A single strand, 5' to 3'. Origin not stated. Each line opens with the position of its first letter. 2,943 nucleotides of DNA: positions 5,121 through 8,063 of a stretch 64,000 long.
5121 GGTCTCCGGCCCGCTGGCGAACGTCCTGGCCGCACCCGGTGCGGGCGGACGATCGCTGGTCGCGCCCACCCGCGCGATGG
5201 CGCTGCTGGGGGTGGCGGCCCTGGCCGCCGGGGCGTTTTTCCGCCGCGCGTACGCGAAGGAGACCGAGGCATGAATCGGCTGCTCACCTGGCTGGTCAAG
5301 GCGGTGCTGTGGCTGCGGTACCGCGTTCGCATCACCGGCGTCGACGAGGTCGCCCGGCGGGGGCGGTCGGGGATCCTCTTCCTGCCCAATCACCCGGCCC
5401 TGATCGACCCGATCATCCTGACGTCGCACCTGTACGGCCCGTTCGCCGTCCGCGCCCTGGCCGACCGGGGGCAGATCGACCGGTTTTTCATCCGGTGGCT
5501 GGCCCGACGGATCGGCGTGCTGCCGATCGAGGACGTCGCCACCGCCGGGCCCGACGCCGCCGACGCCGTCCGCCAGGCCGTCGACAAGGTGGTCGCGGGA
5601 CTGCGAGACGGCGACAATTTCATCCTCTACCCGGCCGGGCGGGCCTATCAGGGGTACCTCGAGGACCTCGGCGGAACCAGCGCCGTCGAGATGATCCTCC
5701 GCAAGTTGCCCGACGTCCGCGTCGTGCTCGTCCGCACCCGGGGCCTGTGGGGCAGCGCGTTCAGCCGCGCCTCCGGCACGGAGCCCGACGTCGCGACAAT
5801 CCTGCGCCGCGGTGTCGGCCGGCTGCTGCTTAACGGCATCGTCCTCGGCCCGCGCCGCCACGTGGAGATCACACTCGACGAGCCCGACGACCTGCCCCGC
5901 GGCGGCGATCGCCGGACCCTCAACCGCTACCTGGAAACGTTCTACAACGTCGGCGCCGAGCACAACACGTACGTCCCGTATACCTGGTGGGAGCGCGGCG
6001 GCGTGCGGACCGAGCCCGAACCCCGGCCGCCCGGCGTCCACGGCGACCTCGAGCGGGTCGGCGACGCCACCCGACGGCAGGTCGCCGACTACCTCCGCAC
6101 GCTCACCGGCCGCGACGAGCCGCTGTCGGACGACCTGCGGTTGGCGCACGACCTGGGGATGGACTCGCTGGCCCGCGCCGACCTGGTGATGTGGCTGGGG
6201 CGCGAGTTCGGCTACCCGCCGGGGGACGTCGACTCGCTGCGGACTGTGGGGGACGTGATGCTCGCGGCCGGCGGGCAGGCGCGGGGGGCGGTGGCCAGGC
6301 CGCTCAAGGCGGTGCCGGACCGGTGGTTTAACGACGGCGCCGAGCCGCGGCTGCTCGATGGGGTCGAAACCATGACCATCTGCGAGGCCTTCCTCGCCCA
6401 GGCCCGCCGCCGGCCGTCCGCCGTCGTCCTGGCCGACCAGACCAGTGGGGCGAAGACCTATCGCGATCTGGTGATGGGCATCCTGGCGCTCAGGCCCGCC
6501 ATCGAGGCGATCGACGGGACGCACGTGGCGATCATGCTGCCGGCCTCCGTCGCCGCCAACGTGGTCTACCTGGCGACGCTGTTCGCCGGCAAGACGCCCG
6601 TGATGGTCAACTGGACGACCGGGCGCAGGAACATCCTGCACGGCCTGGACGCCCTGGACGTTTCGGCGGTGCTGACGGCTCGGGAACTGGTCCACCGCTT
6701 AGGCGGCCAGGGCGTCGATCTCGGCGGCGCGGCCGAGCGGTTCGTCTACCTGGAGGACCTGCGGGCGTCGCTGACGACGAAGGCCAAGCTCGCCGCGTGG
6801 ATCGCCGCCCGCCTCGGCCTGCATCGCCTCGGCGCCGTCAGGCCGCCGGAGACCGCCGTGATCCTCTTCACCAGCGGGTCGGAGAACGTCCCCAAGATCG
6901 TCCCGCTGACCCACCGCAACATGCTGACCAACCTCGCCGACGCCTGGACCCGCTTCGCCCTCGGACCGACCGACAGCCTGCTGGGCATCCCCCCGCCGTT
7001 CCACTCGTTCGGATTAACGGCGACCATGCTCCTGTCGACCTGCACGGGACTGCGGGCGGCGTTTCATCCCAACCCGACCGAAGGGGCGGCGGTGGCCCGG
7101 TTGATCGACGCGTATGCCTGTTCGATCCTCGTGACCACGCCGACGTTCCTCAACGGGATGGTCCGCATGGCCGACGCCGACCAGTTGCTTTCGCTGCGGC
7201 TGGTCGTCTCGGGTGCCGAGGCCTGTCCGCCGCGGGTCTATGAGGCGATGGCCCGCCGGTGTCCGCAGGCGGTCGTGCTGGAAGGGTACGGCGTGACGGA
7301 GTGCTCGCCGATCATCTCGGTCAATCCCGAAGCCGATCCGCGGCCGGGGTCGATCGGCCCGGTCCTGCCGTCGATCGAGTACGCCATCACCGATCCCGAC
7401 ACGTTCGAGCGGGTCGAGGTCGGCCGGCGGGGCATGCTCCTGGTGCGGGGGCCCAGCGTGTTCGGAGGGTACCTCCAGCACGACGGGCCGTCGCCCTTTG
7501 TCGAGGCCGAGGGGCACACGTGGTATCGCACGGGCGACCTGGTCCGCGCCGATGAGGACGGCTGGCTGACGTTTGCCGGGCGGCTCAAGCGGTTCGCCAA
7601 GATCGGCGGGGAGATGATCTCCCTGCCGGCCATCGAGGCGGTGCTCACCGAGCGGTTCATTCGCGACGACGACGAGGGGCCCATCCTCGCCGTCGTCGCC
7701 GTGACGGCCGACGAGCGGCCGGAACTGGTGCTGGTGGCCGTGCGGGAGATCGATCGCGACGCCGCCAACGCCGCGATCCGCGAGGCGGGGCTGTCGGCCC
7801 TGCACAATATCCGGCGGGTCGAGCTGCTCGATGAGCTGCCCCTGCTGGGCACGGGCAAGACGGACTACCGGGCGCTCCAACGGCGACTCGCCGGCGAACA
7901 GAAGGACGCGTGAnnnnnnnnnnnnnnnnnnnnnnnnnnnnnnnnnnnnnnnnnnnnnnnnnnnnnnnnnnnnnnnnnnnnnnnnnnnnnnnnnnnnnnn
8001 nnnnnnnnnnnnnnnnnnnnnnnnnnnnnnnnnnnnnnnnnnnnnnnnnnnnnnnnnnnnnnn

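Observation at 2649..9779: TetR-headed, fully translationally coupled six-gene lysophospholipid recycling operon that includes a CPBP protease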

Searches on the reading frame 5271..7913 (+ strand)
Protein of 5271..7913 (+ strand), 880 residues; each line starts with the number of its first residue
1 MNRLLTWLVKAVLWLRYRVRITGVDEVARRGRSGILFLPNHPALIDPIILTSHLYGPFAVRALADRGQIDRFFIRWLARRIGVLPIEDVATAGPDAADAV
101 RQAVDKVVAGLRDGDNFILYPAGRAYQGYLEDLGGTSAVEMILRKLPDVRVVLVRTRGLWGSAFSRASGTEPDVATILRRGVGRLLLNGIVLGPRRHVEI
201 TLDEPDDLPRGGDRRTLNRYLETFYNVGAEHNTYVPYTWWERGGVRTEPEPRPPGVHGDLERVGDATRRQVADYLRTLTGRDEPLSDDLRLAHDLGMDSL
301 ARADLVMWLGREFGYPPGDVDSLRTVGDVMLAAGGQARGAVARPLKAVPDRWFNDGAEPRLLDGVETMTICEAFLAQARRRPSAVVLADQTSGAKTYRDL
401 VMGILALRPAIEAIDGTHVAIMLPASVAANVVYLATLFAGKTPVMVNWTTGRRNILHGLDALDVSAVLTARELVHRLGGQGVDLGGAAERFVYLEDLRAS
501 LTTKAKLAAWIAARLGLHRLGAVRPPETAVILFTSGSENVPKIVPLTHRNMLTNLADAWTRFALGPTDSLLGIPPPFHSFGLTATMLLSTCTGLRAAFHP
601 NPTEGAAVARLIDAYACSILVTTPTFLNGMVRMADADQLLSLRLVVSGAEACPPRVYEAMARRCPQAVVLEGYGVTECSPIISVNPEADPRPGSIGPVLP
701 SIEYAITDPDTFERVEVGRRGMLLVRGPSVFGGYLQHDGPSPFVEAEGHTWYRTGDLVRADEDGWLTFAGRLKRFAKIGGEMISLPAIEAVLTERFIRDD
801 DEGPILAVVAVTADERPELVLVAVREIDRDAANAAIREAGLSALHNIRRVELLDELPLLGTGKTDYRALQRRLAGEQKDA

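Call 5: search_protein_families(library=pfam, proteins=[window:5271-7913:+], max_evalue=0.01)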
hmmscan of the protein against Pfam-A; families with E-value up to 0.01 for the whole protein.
window:5271-7913:+ (880 aa): 3 families
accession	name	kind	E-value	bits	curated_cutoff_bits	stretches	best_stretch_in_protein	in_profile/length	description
PF00501.34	AMP-binding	-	2e-62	211.7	29.9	1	376-735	3-384/384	AMP-binding enzyme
PF00550.31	PP-binding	-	1.1e-05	26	20.8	1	270-328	2-62/67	Phosphopantetheine attachment site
PF01553.26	Acyltransferase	-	3.5e-05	24.1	23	1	19-125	2-102/132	Acyltransferase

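Call 6: search_protein_families(library=ncbifam, proteins=[window:5271-7913:+], max_evalue=0.01)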
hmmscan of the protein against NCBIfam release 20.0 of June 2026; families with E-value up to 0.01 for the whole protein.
window:5271-7913:+ (880 aa): 91 families (the best 25 are shown)
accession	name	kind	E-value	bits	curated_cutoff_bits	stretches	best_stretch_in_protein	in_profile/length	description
NF006386.0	PRK08633.1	equivalog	8.7e-136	454.2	1221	2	368-874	615-1141/1147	acyl-[ACP]--phospholipid O-acyltransferase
NF005291.0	PRK06814.1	equivalog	3.5e-116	389.5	1349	1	370-873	633-1130/1140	acyl-[ACP]--phospholipid O-acyltransferase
NF004971.0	PRK06334.1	equivalog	4.5e-99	332.5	847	1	367-870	18-530/539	long chain fatty acid--[acyl-carrier-protein] ligase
NF005959.0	PRK08043.1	equivalog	2.5e-84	283.9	886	2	367-874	203-712/719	bifunctional acyl-ACP--phospholipid O-acyltransferase/long-chain-fatty-acid--ACP ligase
NF004837.0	PRK06187.1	subfamily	4e-54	183.8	476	1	367-878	7-527/531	long-chain-fatty-acid--CoA ligase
TIGR01733.1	AA-adenyl-dom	subfamily_domain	4.6e-51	173.9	317.4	1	414-794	23-400/409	amino acid adenylation domain-containing protein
NF004114.0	PRK05605.1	equivalog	1.8e-49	168.5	766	1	523-876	218-572/575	long-chain-fatty-acid--CoA ligase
NF006181.0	PRK08314.1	subfamily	6.6e-40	136.9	705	1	523-876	201-557/563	long-chain-fatty-acid--CoA ligase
NF005714.0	PRK07529.1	subfamily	1.9e-39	135.5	632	1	522-793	214-496/640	acyl-CoA synthetase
NF006182.0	PRK08316.1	subfamily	6.3e-37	127.2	663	1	368-875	11-519/523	fatty acyl-CoA synthetase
NF005702.0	PRK07514.1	subfamily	2e-36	125.5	558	1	370-871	5-498/506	malonyl-CoA synthase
NF005858.0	PRK07787.1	subfamily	7.5e-36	123.5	575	1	380-870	15-469/471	acyl-CoA synthetase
NF004511.1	PRK05852.1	equivalog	7.7e-33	113.9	650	1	376-873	7-504/505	FadD7 family fatty acid--CoA ligase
NF009233.0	PRK12583.1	subfamily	1.8e-32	112.5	832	1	522-866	197-543/558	fatty acid CoA ligase family protein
NF006523.0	PRK08974.1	equivalog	3.3e-32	111.3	884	1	525-871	205-551/561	long-chain-fatty-acid--CoA ligase FadD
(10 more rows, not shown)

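Call 10: find_homologous_proteins(query=window:5271-7913:+, max_evalue=1e-20)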
Query window:5271-7913:+ (880 aa): 1771 proteins with E <= 1e-20 among 8000 candidates; the best 120 are listed.
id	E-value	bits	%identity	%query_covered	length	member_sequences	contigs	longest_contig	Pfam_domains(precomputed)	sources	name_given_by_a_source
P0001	0.0e+0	1978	100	100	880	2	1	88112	PF00550.32,PF00501.35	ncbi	-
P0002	0.0e+0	1697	85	100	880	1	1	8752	PF00501.35,PF01553.27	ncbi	ncbi:MAG: AMP-binding protein [Planctomycetota bacterium]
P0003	0.0e+0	1621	82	100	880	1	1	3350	PF00501.35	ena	-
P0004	0.0e+0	1264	65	99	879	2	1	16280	PF00501.35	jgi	-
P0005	0.0e+0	1149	60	100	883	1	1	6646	PF00501.35,PF01553.27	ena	-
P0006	0.0e+0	1126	58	99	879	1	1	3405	PF00550.32,PF00501.35,PF01553.27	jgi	jgi:long-chain-fatty-acid--[acyl-carrier-protein] ligase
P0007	0.0e+0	1125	59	100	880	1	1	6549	PF00550.32,PF00501.35,PF01553.27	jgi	-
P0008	0.0e+0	1124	61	99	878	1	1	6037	PF00501.35,PF01553.27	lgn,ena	-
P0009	0.0e+0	1124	58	100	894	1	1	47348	PF00550.32,PF00501.35,PF01553.27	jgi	-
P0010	0.0e+0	1121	59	98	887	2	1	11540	PF00501.35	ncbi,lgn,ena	-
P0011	0.0e+0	1114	58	99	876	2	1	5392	PF00550.32,PF00501.35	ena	-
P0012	0.0e+0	1112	58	99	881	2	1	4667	PF00501.35,PF01553.27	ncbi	-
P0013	0.0e+0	1110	60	98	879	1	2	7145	PF00550.32,PF00501.35,PF01553.27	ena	-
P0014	0.0e+0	1109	57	99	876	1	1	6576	PF00550.32,PF00501.35,PF01553.27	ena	-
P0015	0.0e+0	1104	59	100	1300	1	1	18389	PF00550.32,PF00501.35,PF01553.27,PF07690.22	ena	-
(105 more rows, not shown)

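Call 12: find_related_loci(query=A1, collection=genome_contigs, flank=8000)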
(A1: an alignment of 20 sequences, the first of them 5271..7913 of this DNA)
Query A1 (880 aa) in genome_contigs; peptide patterns used: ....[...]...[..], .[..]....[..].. (x = any residue, [..] = any of these).
600 stretches matched a pattern (row limit reached: there are more); 598 encode a relative of the query (tblastn E <= 1e-3); the best 80 are kept; 80 distinct loci.
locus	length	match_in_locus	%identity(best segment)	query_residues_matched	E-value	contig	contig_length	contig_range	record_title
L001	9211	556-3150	55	4-870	0e+0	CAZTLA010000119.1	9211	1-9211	MAG TPA_asm: uncultured Syntrophales bacterium isolate binchicken_co232_232 genome assembly, contig: NODE_14569_length_9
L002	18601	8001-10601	55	1-870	0e+0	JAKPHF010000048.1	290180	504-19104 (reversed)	MAG: Planctomycetota bacterium isolate USOA134_maxbin.073 k141_247733, whole genome shotgun sequence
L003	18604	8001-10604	52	1-871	0e+0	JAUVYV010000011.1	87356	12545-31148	MAG: Phycisphaerales bacterium isolate CSMAG_1251 CSMAG_1251_k141_269883_length_87356_cov_47.9763, whole genome shotgun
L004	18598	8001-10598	56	9-876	0e+0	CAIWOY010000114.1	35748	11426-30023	MAG: uncultured Phycisphaerales bacterium isolate AlinenSedimentsCore3_bin-0378 genome assembly, contig: bin-0378:114/46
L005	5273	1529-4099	50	16-873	0e+0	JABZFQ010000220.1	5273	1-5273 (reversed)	MAG: Desulfobacteraceae bacterium isolate Grevelingen_8MPaII_metabat2.79 scaffold_12338, whole genome shotgun sequence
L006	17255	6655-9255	50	1-873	0e+0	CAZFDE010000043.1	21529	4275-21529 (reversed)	MAG TPA_asm: uncultured Pirellulales bacterium isolate SRP141376_co4_307 genome assembly, contig: NODE_4298_length_21529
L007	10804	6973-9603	49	1-878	0e+0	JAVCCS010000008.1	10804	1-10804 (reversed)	MAG: Candidatus Theseobacter exili isolate MAG_3300035698_1968 Ga0374944_279539, whole genome shotgun sequence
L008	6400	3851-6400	52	21-873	0e+0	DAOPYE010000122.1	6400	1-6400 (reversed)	MAG TPA_asm: Holophaga sp. isolate AMR_MDS_1322 NODE_14883_length_6400_cov_6.973207, whole genome shotgun sequence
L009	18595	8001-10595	55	4-870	0e+0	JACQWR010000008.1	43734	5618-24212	MAG: Deltaproteobacteria bacterium isolate NC_groundwater_1494_Pr4_B-0.1um_54_14 SR1-18-B1_scaffold_59556, whole genome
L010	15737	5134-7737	45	1-870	0e+0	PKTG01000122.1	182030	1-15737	MAG: Candidatus Muiribacterium halophilum isolate BM706 sc_82, whole genome shotgun sequence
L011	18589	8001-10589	49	4-870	0e+0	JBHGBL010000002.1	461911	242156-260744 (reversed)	MAG: Vicinamibacterales bacterium isolate SBS.BIN.101 SBSBIN101_contig_2, whole genome shotgun sequence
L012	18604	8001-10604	49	4-874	0e+0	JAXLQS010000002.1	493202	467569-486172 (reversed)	MAG: Holophagaceae bacterium isolate STL-ACI9 C4.72.fa-2, whole genome shotgun sequence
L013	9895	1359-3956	43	1-873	0e+0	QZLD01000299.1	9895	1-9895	MAG: Gammaproteobacteria bacterium isolate Madre5 k127_246335, whole genome shotgun sequence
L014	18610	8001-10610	44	4-875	0e+0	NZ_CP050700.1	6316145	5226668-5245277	Desulfopila sp. IMCC35008 chromosome, complete genome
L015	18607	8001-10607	48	4-876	0e+0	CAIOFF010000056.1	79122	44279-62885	MAG: uncultured Holophagaceae bacterium isolate MJ3_bin-213 genome assembly, contig: bin-213:56/70, whole genome shotgun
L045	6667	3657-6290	37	3-878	1e-168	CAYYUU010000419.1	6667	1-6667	MAG TPA_asm: uncultured Alcaligenaceae bacterium isolate SRP128890_co1_186 genome assembly, contig: NODE_15680_length_66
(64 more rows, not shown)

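Call 14: find_encoding_contigs(protein=P0002, flank=8000, max_places=3)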
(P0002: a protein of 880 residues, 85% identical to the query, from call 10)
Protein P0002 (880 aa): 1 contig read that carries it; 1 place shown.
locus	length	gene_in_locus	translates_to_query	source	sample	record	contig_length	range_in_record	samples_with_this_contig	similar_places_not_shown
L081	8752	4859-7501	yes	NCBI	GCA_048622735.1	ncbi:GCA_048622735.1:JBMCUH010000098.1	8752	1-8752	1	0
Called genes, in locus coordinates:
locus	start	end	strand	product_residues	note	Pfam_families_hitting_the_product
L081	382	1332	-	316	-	PF00291:PALP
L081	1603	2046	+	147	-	PF02082:Rrf2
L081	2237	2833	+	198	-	PF00440:TetR_N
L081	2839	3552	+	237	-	PF02517:Rce1-like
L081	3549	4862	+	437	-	PF05977:MFS_3 (faint), PF07690:MFS_1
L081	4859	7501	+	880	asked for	PF01553:Acyltransferase (weak), PF00501:AMP-binding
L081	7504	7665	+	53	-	-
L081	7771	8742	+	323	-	PF05448:AXE1 (faint), PF12146:Hydrolase_4, PF00561:Abhydrolase_1, PF12697:Abhydrolase_6, PF00326:Peptidase_S9 (weak)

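Call 15: find_encoding_contigs(protein=P0004, flank=8000, max_places=3)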
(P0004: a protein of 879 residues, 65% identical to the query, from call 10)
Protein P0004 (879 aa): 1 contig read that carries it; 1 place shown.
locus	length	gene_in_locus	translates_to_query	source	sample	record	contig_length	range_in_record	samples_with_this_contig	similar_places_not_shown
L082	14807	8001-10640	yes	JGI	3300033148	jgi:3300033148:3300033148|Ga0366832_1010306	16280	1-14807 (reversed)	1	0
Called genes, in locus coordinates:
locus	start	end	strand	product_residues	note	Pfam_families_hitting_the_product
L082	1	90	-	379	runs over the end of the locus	PF01208:URO-D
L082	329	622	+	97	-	-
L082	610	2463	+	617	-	PF00989:PAS, PF08448:PAS_4, PF13188:PAS_8 (faint), PF13426:PAS_9, PF02518:HATPase_c, PF00072:Response_reg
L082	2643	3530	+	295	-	PF00291:PALP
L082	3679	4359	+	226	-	-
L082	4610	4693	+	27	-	-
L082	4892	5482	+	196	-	PF00440:TetR_N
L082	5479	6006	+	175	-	-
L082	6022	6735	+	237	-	PF02517:Rce1-like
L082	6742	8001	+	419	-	PF07690:MFS_1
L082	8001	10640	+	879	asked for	PF00501:AMP-binding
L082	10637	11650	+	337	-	PF12146:Hydrolase_4, PF00561:Abhydrolase_1, PF02129:Peptidase_S15 (weak), PF12697:Abhydrolase_6, PF00326:Peptidase_S9 (weak)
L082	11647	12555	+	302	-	PF12146:Hydrolase_4, PF00561:Abhydrolase_1, PF12697:Abhydrolase_6, PF00326:Peptidase_S9 (weak)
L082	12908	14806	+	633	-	?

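Call 16: find_encoding_contigs(protein=P0009, flank=8000, max_places=3)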
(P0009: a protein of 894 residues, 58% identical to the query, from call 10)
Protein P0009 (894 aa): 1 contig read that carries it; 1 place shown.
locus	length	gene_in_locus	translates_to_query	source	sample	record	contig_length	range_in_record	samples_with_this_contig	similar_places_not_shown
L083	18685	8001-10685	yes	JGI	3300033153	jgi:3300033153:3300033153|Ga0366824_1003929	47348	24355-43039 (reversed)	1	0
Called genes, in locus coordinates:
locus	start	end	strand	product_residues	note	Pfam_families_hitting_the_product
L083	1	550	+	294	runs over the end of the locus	PF00696:AA_kinase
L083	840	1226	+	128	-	PF13366:PDDEXK_3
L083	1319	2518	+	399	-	PF00202:Aminotran_3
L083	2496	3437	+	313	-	PF02729:OTCace_N, PF00185:OTCace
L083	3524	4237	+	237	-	PF01138:RNase_PH, PF03725:RNase_PH_C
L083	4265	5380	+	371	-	PF13088:BNR_2, PF02012:BNR (faint)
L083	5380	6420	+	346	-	PF01208:URO-D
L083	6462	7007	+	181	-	PF00293:NUDIX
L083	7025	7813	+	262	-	PF00459:Inositol_P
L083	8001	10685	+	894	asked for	PF01553:Acyltransferase (weak), PF00550:PP-binding (weak), PF00501:AMP-binding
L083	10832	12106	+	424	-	PF07690:MFS_1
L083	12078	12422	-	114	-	PF14489:QueF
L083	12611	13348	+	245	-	PF00733:Asn_synthase (weak), PF06508:QueC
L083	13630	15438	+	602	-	PF02638:GHL10, PF13200:DUF4015 (weak), PF14871:GHL6 (weak)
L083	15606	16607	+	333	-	PF00586:AIRS, PF02769:AIRS_C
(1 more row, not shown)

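Call 21: find_encoding_contigs(protein=window:5271-7913:+, flank=10000, max_places=2)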
Protein window:5271-7913:+ (880 aa): no gene with exactly this product is on record in the collection.

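Call 22: find_encoding_contigs(protein=P0001, flank=10000, max_places=2)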
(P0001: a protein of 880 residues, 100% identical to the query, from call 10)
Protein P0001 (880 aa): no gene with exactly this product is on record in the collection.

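Call 29: search_solved_structures(query=window:5271-7913:+, max_evalue=1e-10)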
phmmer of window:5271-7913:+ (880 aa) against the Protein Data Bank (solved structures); distinct sequences matched with E-value up to 1e-10: 119 (the best 60 are shown).
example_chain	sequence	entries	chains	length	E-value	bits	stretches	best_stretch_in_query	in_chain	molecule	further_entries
4m46_A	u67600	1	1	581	1.6e-33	118.9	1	524-873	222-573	Luciferase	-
6aaa_A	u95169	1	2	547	3.1e-33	117.9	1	528-874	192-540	Blue-shifted Luciferase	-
2d1q_A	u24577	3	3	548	3.5e-33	117.7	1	524-872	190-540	Luciferin 4-monooxygenase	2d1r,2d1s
2d1t_A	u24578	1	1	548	4.9e-33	117.2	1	524-872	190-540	Luciferin 4-monooxygenase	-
3qya_A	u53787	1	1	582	6.8e-32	113.4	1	524-873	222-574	Luciferase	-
5kyv_A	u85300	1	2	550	3.5e-31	111.1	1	527-873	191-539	Luciferin 4-monooxygenase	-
6k4c_A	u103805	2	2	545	6.3e-31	110.3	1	524-874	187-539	Ancestral luciferase AncLamp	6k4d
5kyt_A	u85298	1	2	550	8.3e-31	109.9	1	527-873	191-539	Luciferin 4-monooxygenase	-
6q2m_A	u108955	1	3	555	8.5e-31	109.8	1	527-873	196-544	Luciferin 4-monooxygenase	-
6hps_A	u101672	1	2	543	8.8e-31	109.8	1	527-873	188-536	Luciferin 4-monooxygenase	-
1ba3_A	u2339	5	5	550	9e-31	109.7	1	527-873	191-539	LUCIFERASE | Luciferin 4-monooxygenase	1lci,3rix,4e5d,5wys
3iep_A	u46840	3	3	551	9e-31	109.7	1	527-873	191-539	Luciferin 4-monooxygenase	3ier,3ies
4g36_A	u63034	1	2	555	9.2e-31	109.7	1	527-873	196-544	Luciferin 4-monooxygenase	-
5dv9_A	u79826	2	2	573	1e-30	109.6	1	527-873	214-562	Luciferin 4-monooxygenase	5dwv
4g37_A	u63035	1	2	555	2.2e-30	108.5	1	527-873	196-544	Luciferin 4-monooxygenase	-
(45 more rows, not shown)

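Call 66: search_protein_families(library=pfam, proteins=[L082:5479-6006:+], max_evalue=0.001)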
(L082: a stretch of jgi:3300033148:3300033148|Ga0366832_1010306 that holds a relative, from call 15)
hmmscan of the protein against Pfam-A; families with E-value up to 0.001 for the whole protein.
L082:5479-6006:+ (175 aa): 0 families
